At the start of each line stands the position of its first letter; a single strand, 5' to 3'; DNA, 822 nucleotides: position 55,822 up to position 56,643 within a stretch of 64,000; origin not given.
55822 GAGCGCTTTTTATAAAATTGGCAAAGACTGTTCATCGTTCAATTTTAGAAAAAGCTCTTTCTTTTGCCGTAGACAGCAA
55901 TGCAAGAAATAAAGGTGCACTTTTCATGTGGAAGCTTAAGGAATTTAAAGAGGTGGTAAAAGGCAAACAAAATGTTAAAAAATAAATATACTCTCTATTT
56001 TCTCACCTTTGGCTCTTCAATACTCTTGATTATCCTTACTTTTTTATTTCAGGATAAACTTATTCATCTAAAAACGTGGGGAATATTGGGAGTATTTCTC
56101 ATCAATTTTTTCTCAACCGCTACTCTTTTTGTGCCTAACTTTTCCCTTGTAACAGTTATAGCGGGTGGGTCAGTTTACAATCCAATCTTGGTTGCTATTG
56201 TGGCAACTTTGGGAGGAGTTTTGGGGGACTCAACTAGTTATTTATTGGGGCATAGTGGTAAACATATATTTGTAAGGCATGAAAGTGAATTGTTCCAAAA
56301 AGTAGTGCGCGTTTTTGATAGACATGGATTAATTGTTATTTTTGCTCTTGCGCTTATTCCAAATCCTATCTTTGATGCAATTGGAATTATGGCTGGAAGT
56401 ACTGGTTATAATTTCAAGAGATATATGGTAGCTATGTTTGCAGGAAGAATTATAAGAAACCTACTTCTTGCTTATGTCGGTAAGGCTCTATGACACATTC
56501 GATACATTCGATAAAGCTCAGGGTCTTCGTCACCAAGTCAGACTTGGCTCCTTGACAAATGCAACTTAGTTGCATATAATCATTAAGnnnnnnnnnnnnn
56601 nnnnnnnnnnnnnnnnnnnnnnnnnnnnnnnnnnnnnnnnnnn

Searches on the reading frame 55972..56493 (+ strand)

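Call 5: search_protein_families(library=pfam, proteins=[window:55972-56493:+])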
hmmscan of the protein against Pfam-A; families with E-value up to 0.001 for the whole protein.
window:55972-56493:+ (173 aa): 1 family
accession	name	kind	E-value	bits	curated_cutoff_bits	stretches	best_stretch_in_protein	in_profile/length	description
PF09335.16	VTT_dom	-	2.9e-20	73.4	33.9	1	58-171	3-122/123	VTT domain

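Call 7: search_protein_families(library=ncbifam, proteins=[window:55972-56493:+], max_evalue=0.01)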
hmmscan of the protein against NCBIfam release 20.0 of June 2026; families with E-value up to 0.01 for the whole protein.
window:55972-56493:+ (173 aa): 1 family
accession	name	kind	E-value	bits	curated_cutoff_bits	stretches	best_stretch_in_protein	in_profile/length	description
NF052604.1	UndecprPTUtpABac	equivalog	0.0019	18.3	250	1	77-173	55-157/198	undecaprenyl phosphate transporter UptA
